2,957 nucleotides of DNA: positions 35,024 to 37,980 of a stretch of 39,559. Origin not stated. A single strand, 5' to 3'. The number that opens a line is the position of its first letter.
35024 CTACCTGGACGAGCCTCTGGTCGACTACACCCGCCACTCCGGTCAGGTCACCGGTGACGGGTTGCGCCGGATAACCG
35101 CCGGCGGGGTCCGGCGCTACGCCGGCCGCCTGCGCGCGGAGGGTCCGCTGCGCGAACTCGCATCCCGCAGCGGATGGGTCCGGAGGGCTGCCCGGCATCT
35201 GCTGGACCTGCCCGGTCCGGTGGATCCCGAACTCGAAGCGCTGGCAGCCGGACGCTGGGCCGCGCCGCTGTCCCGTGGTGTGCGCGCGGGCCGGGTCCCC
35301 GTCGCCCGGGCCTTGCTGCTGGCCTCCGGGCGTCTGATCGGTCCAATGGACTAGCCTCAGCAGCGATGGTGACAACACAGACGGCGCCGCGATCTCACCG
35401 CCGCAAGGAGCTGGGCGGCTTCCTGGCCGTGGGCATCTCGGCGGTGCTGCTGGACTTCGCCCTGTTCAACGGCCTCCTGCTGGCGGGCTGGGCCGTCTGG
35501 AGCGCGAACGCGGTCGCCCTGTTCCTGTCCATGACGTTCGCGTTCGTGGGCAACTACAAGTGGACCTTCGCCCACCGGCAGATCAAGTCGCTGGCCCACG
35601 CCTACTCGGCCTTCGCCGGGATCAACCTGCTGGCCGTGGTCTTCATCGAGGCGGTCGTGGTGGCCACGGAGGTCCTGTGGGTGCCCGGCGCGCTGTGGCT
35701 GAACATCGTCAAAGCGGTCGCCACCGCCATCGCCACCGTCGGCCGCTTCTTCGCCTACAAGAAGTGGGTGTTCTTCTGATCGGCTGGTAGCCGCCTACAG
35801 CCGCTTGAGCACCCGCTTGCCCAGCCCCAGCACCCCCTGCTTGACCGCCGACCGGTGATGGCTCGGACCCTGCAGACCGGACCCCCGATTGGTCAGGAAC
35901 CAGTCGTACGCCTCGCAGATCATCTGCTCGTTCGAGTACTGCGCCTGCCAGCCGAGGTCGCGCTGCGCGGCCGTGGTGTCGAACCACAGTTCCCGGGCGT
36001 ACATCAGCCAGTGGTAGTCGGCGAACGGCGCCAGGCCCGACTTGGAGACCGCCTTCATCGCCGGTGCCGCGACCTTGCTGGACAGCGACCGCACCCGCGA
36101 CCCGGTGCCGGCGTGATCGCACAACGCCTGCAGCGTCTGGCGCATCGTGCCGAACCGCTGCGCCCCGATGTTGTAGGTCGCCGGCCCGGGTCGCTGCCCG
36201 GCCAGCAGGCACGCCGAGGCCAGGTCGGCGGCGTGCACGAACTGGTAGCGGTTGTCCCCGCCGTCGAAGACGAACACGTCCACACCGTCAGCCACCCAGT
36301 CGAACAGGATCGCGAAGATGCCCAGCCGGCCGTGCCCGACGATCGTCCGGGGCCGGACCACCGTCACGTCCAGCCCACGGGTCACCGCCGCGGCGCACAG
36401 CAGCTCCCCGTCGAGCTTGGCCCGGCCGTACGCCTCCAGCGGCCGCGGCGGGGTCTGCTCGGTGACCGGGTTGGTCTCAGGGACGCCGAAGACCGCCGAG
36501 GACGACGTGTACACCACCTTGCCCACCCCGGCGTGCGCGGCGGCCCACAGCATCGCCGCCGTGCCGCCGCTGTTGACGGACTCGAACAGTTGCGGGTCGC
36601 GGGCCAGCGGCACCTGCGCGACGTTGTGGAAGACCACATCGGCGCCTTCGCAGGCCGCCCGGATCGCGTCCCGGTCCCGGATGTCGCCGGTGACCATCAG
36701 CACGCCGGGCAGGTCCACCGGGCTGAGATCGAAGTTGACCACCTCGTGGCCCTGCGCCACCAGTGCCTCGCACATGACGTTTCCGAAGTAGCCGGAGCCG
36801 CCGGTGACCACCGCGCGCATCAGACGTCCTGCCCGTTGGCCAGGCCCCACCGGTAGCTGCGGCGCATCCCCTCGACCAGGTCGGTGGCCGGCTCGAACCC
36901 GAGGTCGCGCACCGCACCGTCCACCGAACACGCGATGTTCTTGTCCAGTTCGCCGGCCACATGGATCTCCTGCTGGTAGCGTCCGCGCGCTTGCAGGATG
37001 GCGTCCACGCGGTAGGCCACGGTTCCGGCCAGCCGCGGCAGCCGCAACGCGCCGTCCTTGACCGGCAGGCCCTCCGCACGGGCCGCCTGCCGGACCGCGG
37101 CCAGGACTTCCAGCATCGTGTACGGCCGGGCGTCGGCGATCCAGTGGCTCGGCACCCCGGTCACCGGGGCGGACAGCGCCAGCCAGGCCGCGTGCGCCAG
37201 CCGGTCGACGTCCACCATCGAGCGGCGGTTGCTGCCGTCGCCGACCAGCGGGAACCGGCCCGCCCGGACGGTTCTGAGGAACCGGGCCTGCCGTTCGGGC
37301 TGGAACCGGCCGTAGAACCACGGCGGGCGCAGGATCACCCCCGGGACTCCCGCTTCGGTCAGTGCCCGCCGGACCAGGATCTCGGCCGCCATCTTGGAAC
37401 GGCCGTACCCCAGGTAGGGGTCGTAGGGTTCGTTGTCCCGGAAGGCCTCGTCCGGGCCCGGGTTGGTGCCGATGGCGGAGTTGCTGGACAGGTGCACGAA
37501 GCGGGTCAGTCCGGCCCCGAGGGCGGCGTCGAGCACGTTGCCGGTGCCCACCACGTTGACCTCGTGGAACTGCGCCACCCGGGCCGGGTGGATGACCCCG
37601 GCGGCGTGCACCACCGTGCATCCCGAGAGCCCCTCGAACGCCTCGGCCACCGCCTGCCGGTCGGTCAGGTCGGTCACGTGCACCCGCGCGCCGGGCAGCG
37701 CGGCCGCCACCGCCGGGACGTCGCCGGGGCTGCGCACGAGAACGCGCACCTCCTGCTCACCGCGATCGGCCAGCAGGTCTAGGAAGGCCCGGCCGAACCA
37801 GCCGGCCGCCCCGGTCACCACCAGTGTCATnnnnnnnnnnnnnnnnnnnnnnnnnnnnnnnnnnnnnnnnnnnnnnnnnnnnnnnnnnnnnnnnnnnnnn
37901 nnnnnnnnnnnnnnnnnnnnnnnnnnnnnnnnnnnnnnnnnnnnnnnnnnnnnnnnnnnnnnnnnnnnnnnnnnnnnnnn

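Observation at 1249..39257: Hybrid envelope-glycan cluster: ABC-exported rhamnose-type backbone plus three separate lipid-linked sugar donor modules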

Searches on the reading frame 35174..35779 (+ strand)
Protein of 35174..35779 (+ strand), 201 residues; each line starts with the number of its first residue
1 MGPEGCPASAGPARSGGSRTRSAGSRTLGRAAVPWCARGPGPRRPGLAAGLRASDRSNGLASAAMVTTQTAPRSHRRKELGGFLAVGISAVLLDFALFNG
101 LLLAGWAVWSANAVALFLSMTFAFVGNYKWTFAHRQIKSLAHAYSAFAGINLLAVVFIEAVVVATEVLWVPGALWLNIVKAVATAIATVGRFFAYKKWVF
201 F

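Call 10: search_protein_families(library=pfam, proteins=[window:35174-35779:+], max_evalue=0.001)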
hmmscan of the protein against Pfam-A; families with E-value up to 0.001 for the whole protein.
window:35174-35779:+ (201 aa): 1 family
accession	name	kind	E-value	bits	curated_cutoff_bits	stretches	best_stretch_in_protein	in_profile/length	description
PF04138.20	GtrA_DPMS_TM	-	3.5e-15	56.7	26.1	1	83-200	2-117/117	GtrA/DPMS, transmembrane domain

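Call 16: search_protein_families(library=ncbifam, proteins=[window:35174-35779:+], max_evalue=0.001)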
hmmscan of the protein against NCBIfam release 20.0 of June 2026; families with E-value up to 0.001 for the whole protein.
window:35174-35779:+ (201 aa): 0 families

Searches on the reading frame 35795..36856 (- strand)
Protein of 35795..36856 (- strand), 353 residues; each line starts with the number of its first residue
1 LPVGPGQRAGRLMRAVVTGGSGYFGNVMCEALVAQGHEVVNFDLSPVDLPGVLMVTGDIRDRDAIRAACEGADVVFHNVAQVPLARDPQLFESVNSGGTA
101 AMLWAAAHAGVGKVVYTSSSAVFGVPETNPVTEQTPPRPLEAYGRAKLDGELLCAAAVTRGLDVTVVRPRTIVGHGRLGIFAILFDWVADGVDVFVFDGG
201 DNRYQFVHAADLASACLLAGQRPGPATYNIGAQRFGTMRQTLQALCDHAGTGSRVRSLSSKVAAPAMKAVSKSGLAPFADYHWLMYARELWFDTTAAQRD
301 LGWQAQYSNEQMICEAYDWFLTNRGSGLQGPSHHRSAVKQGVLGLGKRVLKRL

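Call 10: search_protein_families(library=pfam, proteins=[window:35795-36856:-], max_evalue=0.001)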
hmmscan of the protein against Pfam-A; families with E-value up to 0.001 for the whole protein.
window:35795-36856:- (353 aa): 8 families
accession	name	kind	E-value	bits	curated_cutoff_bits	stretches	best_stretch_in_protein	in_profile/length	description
PF01370.27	Epimerase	-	7.1e-38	130.8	20.9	1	16-231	2-240/240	NAD dependent epimerase/dehydratase family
PF16363.11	GDP_Man_Dehyd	-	2.2e-23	83.7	27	1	17-314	2-330/332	GDP-mannose 4,6 dehydratase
PF01073.25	3Beta_HSD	-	9.2e-19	68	22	1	16-221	1-230/280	3-beta hydroxysteroid dehydrogenase/isomerase family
PF04321.23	RmlD_sub_bind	-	3.3e-14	53.1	27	1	13-222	1-199/287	RmlD substrate binding domain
PF13460.12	NAD_binding_10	-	8.8e-12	45.7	27.2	1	19-171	1-145/184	NAD(P)H-binding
PF07993.18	NAD_binding_4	-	1.9e-11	44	20.1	1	64-181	81-216/258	Male sterility protein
PF02719.21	Polysacc_synt_2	-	5.4e-07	29.5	20.2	1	17-119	3-128/293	Polysaccharide biosynthesis protein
PF05368.20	NmrA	-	6.8e-07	29.6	27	1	16-118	6-106/298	NmrA-like family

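Call 16: search_protein_families(library=ncbifam, proteins=[window:35795-36856:-], max_evalue=0.001)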
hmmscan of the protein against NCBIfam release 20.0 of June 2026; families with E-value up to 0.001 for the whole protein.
window:35795-36856:- (353 aa): 22 families
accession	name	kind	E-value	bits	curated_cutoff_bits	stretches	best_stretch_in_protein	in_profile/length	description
TIGR03466.1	HpnA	hypoth_equivalog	2.5e-32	112.1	367.65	1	13-322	1-323/327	hopanoid-associated sugar epimerase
NF042422.1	oxyalk_red_OleD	equivalog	3e-31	109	580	1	13-311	1-319/329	2-alkyl-3-oxoalkanoate reductase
TIGR01179.1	galE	equivalog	8.8e-21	74.1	262.3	1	16-168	3-172/332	UDP-glucose 4-epimerase GalE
NF042423.1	oxyalk_red_Shew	equivalog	1.4e-20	73.7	580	1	11-174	7-176/331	2-alkyl-3-oxoalkanoate reductase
NF052578.1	StrlDmthSdmBMthl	equivalog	5.9e-19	69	600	1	13-251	1-247/328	sterol demethylase protein SdmB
TIGR04180.1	EDH_00030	hypoth_equivalog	2.2e-17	63.1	475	1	16-172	2-175/297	NAD-dependent 4,6-dehydratase LegB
NF043036.1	ErythonDh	equivalog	1.1e-14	54.4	325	1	13-173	1-180/321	D-erythronate dehydrogenase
TIGR01746.1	Thioester-redct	subfamily_domain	1.2e-14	54.3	213.35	1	70-189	87-211/371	thioester reductase domain-containing protein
NF004520.0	PRK05865.1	equivalog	8.3e-14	50.4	1509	1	13-211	1-162/854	sugar epimerase family protein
TIGR01181.1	dTDP_gluc_dehyt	equivalog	4.7e-13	48.9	365.1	1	15-324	2-315/321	dTDP-glucose 4,6-dehydratase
NF007956.0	PRK10675.1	subfamily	2.9e-11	43.1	394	1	13-151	1-157/338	UDP-glucose 4-epimerase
NF011728.1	PRK15181.1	equivalog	9.1e-09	34.8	760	1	52-166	71-187/348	Vi polysaccharide biosynthesis UDP-N-acetylglucosaminuronic acid C-4 epimerase TviC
TIGR01214.1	rmlD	equivalog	1e-08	34.6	224.05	1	15-169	2-147/285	dTDP-4-dehydrorhamnose reductase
NF058621.1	DiazavRedAvaA7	equivalog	1.3e-08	34.9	400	1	13-140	1-134/304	3-diazoavenalumate denitrifying reductase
NF041293.1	G6PDh_Azf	equivalog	2.2e-08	33.8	400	1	17-132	7-128/252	NAD-dependent glucose-6-phosphate dehydrogenase Azf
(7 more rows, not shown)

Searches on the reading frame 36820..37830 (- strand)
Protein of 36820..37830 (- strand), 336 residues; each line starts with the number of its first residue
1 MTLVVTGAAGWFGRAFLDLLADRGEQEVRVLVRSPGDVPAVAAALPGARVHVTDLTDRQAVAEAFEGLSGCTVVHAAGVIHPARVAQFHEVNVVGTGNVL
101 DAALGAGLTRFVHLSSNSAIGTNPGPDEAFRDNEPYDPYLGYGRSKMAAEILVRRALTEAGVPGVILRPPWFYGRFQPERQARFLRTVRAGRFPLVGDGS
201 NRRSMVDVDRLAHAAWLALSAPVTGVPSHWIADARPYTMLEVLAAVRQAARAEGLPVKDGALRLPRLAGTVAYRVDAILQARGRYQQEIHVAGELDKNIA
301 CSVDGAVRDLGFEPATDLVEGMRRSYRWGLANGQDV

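Call 10: search_protein_families(library=pfam, proteins=[window:36820-37830:-], max_evalue=0.001)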
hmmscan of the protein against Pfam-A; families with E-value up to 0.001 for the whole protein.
window:36820-37830:- (336 aa): 9 families
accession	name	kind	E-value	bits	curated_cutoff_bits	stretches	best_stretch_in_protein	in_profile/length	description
PF01370.27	Epimerase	-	2.2e-37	129.2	20.9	1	4-227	2-233/240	NAD dependent epimerase/dehydratase family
PF01073.25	3Beta_HSD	-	6.2e-22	78.4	22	1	4-220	1-230/280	3-beta hydroxysteroid dehydrogenase/isomerase family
PF16363.11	GDP_Man_Dehyd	-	1.4e-18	67.9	27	1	5-250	2-266/332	GDP-mannose 4,6 dehydratase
PF13460.12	NAD_binding_10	-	6.9e-17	62.3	27.2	1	7-174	1-148/184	NAD(P)H-binding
PF07993.18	NAD_binding_4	-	6.2e-14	52.2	20.1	1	73-174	92-209/258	Male sterility protein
PF04321.23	RmlD_sub_bind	-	5.2e-12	45.9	27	1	1-186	1-165/287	RmlD substrate binding domain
PF02719.21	Polysacc_synt_2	-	3.5e-09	36.7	20.2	1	4-120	2-132/293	Polysaccharide biosynthesis protein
PF05368.20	NmrA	-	5.1e-08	33.3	27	1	2-113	4-104/298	NmrA-like family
PF08659.16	KR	-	4.1e-07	30.5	22.6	1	2-121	2-141/180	KR domain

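Call 16: search_protein_families(library=ncbifam, proteins=[window:36820-37830:-], max_evalue=0.001)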
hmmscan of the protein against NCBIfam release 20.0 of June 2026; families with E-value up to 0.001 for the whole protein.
window:36820-37830:- (336 aa): 26 families (the best 25 are shown)
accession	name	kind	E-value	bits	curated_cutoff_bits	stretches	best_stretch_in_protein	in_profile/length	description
NF042422.1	oxyalk_red_OleD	equivalog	2.8e-30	105.8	580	1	1-325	1-324/329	2-alkyl-3-oxoalkanoate reductase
TIGR03466.1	HpnA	hypoth_equivalog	4e-23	81.8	367.65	1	2-331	2-323/327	hopanoid-associated sugar epimerase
NF042423.1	oxyalk_red_Shew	equivalog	2.1e-20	73.1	580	1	3-324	11-330/331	2-alkyl-3-oxoalkanoate reductase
NF058621.1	DiazavRedAvaA7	equivalog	2.1e-19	70.3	400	1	1-237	1-235/304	3-diazoavenalumate denitrifying reductase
NF052578.1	StrlDmthSdmBMthl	equivalog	9e-18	65.1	600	1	1-174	1-171/328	sterol demethylase protein SdmB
TIGR01746.1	Thioester-redct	subfamily_domain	1e-16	61.2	213.35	1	72-174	91-197/371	thioester reductase domain-containing protein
TIGR01181.1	dTDP_gluc_dehyt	equivalog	2.6e-16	59.6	365.1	1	3-332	2-314/321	dTDP-glucose 4,6-dehydratase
NF041293.1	G6PDh_Azf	equivalog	6.1e-14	52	400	1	3-125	5-124/252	NAD-dependent glucose-6-phosphate dehydrogenase Azf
NF007582.0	PRK10217.1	equivalog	3e-13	49.6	698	1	3-220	4-241/355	dTDP-glucose 4,6-dehydratase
TIGR01179.1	galE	equivalog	4.9e-11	42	262.3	1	3-168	2-172/332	UDP-glucose 4-epimerase GalE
NF006073.0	PRK08219.1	equivalog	2.2e-10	40.6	218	1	2-89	5-91/227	SDR family oxidoreductase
NF005539.0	PRK07201.1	equivalog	1.9e-09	36.8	549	1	1-169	1-174/657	SDR family oxidoreductase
TIGR04180.1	EDH_00030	hypoth_equivalog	5.2e-09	35.6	475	1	4-180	2-183/297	NAD-dependent 4,6-dehydratase LegB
NF007490.0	PRK10084.1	subfamily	1.5e-08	34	649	1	1-217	1-245/361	dTDP-glucose 4,6-dehydratase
TIGR01214.1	rmlD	equivalog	2.9e-08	33.1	224.05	1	3-178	2-156/285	dTDP-4-dehydrorhamnose reductase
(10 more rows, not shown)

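Call 81: search_solved_structures(query=window:36820-37830:-, max_evalue=1e-10)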
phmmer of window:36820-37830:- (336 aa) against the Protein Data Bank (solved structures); distinct sequences matched with E-value up to 1e-10: 7.
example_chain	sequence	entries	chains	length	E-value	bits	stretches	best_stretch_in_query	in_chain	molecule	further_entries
1r6d_A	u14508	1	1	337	4.5e-15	59.4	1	1-219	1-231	TDP-glucose-4,6-dehydratase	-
1r66_A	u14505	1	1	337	2.4e-14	57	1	1-219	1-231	TDP-glucose-4,6-dehydratase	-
1bxk_A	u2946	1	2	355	3.2e-14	56.6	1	3-219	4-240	PROTEIN (DTDP-GLUCOSE 4,6-DEHYDRATASE)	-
6wjb_A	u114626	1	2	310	9.6e-13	51.7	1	3-263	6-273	NAD-dependent epimerase/dehydratase family protein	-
3wj7_A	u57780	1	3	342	1.2e-12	51.4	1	4-221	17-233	Putative oxidoreductase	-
6wj9_A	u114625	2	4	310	1.1e-11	48.3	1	3-263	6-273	NAD-dependent epimerase/dehydratase family protein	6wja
8vr2_A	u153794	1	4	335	4.4e-11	46.3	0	4-244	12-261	NAD-dependent epimerase/dehydratase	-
